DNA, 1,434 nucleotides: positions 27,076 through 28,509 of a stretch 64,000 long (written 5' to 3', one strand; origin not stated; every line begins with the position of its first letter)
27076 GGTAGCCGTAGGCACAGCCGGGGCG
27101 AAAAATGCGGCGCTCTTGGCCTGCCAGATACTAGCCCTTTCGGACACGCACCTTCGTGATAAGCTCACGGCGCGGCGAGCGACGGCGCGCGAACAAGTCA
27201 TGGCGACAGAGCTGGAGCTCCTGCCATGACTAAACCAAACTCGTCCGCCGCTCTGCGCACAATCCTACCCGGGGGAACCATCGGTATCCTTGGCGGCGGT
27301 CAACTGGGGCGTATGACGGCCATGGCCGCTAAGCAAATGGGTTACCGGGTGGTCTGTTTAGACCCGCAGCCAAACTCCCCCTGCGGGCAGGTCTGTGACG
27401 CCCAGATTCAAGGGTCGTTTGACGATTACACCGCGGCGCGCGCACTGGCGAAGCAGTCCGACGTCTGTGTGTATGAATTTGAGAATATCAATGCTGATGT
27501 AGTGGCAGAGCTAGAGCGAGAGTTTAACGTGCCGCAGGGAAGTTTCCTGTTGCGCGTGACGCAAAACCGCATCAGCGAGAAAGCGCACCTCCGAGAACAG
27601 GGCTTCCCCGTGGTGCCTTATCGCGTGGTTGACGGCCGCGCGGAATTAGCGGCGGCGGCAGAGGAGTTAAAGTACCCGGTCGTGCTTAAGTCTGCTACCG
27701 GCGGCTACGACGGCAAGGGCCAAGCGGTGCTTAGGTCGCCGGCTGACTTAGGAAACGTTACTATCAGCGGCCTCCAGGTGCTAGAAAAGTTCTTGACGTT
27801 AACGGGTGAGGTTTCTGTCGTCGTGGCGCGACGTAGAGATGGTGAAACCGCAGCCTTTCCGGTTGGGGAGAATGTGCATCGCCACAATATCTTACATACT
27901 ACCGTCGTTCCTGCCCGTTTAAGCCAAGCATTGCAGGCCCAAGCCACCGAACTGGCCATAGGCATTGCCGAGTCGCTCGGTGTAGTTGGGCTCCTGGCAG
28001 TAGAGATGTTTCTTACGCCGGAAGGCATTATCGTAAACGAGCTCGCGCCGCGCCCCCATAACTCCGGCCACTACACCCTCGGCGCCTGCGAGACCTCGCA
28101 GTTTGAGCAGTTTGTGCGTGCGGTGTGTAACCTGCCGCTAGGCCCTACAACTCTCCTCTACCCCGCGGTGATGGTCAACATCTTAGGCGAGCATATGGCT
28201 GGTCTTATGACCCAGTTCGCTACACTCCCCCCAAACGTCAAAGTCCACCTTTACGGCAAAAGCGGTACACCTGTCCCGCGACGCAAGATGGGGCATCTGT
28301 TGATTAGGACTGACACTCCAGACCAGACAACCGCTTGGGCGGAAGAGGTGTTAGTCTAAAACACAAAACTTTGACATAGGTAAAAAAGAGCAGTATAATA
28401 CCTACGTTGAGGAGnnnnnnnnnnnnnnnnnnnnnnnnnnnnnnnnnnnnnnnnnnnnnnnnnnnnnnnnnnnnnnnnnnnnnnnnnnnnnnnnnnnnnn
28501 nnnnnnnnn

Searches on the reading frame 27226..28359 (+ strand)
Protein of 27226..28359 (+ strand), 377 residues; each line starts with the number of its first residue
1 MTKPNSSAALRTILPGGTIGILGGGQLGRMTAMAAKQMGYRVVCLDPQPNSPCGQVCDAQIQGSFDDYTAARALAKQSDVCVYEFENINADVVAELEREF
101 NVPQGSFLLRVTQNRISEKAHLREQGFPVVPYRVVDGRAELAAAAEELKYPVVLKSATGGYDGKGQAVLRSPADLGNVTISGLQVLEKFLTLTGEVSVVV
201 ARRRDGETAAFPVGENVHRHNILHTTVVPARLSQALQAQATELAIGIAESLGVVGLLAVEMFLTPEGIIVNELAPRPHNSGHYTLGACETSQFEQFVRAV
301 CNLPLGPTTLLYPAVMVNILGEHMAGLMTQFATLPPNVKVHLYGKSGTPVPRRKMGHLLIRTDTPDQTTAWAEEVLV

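Call 4: search_protein_families(library=pfam, proteins=[window:27226-28359:+], max_evalue=0.01)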
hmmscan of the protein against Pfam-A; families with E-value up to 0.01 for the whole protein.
window:27226-28359:+ (377 aa): 8 families
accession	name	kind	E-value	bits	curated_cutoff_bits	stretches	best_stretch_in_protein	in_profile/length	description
PF02222.28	ATP-grasp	-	6e-57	192.6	27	1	121-293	2-179/179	ATP-grasp domain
PF22660.2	RS_preATP-grasp-like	-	8e-29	100.4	27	1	18-113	3-98/98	Ribonucleotide synthetase preATP-grasp domain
PF17769.7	PurK_C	-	6.3e-12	45.4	22.6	1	314-368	1-53/56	Phosphoribosylaminoimidazole carboxylase C-terminal domain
PF02786.22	CPSase_L_D2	-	7.8e-06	26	19.8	1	116-276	3-179/211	Carbamoyl-phosphate synthase L chain, ATP binding domain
PF13549.11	ATP-grasp_5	-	3.8e-05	23.6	27.6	1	118-157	15-54/221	ATP-grasp domain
PF07478.18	Dala_Dala_lig_C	-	6.9e-05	22.9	24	1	124-277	4-176/204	D-ala D-ala ligase C-terminus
PF02826.25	2-Hacid_dh_C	-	0.0001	22.2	25.1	1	13-80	33-94/178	D-isomer specific 2-hydroxyacid dehydrogenase, NAD binding domain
PF01266.30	DAO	-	0.0072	16.3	27.9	0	20-146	3-129/353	FAD dependent oxidoreductase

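Call 7: find_related_loci(query=window:27226-28359:+, collection=genome_contigs, flank=10000)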
Query window:27226-28359:+ (377 aa) in genome_contigs; peptide patterns used: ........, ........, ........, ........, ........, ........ (x = any residue, [..] = any of these).
600 stretches matched a pattern (row limit reached: there are more); 596 encode a relative of the query (tblastn E <= 1e-3); the best 80 are kept; 80 distinct loci.
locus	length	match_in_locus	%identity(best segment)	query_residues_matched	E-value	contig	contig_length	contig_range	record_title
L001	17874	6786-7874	58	11-368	5e-128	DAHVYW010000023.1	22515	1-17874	MAG TPA_asm: Bacillota bacterium isolate clean791 k141_1747158, whole genome shotgun sequence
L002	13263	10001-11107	55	13-376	2e-125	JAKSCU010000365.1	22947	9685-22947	MAG: Bacillota bacterium isolate MAG.313 k141_11147160, whole genome shotgun sequence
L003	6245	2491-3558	56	8-358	2e-125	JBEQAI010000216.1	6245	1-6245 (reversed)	MAG: Ammoniphilus sp. isolate 03V1_S199.semibin_refined.083 NODE_7668_length_6245_cov_6.702190, whole genome shotgun seq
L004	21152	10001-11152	52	1-377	2e-122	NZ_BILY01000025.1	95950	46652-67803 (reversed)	Paenibacillus glycanilyticus NBRC 16618 PGL01S_CON00025, whole genome shotgun sequence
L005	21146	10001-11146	53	1-373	6e-122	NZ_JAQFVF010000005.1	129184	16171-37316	Paenibacillus aestuarii strain CJ25 797, whole genome shotgun sequence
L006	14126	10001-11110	55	13-377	5e-122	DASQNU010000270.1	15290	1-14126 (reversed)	MAG TPA_asm: Candidatus Bathyarchaeia archaeon isolate SMAG_U10784 k141_276776, whole genome shotgun sequence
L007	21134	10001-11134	53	11-377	2e-120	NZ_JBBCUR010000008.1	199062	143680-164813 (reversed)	Paenibacillus sp. MMO-177 contig00008, whole genome shotgun sequence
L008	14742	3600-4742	53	3-373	5e-120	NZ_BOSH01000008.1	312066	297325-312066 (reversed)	Paenibacillus sp. J2TS4 sequence08, whole genome shotgun sequence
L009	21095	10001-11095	54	11-373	1e-122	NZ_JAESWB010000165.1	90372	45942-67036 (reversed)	Neobacillus paridis strain YIM B02564 GCM70020047_165, whole genome shotgun sequence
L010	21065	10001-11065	55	9-358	4e-119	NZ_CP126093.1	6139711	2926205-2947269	Neobacillus sp. DY30 chromosome, complete genome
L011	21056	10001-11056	55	11-360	1e-118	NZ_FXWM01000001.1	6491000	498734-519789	Bacillus sp. OV166, whole genome shotgun sequence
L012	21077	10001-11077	55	13-366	7e-118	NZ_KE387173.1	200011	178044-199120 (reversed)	Aneurinibacillus terranovensis DSM 18919 H525DRAFT_scaffold00005.5, whole genome shotgun sequence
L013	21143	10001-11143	54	6-373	8e-118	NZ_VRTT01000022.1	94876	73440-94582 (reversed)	Paenibacillus sp. N3.4 NODE_22_length_94876_cov_10.323_ID_43, whole genome shotgun sequence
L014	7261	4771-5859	54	7-366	1e-117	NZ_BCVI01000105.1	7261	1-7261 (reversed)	Neobacillus soli NBRC 102451, whole genome shotgun sequence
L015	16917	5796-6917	54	11-374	2e-117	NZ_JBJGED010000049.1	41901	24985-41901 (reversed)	Paenibacillus sp. HJGM_3 NODE_49_length_41901_cov_58.104270, whole genome shotgun sequence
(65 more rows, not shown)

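Call 57: list_cluster_members(proteins=[window:27226-28359:+, window:28424-29494:+, window:29496-30515:+, P0122, P0125])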
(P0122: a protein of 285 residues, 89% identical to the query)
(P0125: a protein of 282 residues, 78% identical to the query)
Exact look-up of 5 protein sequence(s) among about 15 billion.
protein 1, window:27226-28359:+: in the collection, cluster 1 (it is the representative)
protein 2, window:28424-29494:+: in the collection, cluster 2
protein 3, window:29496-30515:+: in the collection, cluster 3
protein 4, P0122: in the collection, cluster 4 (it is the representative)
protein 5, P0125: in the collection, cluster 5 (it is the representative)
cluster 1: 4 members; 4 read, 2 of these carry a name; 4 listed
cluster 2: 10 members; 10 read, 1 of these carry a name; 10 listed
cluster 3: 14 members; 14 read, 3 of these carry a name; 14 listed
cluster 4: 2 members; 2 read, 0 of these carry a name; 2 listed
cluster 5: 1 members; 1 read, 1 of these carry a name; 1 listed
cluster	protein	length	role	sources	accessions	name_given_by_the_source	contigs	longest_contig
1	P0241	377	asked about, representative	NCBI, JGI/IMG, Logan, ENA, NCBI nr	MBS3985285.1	MAG: 5-(carboxyamino)imidazole ribonucleotide synthase [Selenomonadales bacterium] | 5-(carboxyamino)imidazole ribonucleotide synthase [Selenomonadales bacterium]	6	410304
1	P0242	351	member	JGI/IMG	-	5-(carboxyamino)imidazole ribonucleotide synthase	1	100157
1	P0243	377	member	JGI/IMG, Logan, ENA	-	-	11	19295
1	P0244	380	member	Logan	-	-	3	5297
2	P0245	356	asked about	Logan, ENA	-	-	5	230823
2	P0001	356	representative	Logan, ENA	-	-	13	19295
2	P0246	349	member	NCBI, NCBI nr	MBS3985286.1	MAG: Fic family protein [Selenomonadales bacterium] | Fic family protein [Selenomonadales bacterium]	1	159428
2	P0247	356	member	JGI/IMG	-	-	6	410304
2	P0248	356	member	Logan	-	-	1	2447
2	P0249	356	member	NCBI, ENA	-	-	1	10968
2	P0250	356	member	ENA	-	-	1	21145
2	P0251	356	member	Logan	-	-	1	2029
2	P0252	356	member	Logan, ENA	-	-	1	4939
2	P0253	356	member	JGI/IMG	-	-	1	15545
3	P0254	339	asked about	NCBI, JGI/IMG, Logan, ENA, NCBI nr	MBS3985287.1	MAG: diaminopimelate epimerase [Selenomonadales bacterium] | diaminopimelate epimerase [Selenomonadales bacterium]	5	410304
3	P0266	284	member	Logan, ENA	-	-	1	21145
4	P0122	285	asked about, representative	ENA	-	-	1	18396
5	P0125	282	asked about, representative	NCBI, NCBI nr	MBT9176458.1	MAG: Diaminopimelate epimerase [Firmicutes bacterium] | Diaminopimelate epimerase [Bacillota bacterium]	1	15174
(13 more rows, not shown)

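Call 58: find_encoding_contigs(protein=P0266, flank=8000, max_places=3)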
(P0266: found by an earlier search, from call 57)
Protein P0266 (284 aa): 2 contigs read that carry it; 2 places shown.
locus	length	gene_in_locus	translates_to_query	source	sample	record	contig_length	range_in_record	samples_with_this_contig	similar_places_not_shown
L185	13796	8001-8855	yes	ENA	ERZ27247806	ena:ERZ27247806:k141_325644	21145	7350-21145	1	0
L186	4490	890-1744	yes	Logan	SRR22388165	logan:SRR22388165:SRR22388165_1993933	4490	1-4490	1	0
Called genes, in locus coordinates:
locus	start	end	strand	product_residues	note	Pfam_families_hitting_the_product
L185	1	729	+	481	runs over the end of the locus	PF13230:GATase_4 (weak), PF13522:GATase_6, PF13537:GATase_7, PF00156:Pribosyltran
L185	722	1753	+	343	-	PF00586:AIRS, PF02769:AIRS_C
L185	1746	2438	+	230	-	PF00551:Formyl_trans_N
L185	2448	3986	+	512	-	PF02142:MGS, PF01808:AICARFT_IMPCHas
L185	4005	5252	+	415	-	PF02844:GARS_N, PF01071:GARS_A, PF02655:ATP-grasp_3 (weak), PF02843:GARS_C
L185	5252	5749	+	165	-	PF00731:AIRC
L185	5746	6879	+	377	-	PF22660:RS_preATP-grasp-like, PF13549:ATP-grasp_5 (weak), PF02222:ATP-grasp, PF02786:CPSase_L_D2 (weak), PF17769:PurK_C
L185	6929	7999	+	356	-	PF13784:Fic_N, PF02661:Fic, PF21248:SoFic-like_C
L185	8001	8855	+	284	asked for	PF01678:DAP_epimerase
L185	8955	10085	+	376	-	PF03977:OAD_beta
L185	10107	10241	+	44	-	-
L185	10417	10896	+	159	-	PF02590:SPOUT_MTase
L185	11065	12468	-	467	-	PF01637:ATPase_2, PF13173:AAA_14 (weak), PF13401:AAA_22 (faint), PF03008:DUF234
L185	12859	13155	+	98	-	PF01048:PNP_UDP_1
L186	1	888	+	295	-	?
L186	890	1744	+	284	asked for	PF01678:DAP_epimerase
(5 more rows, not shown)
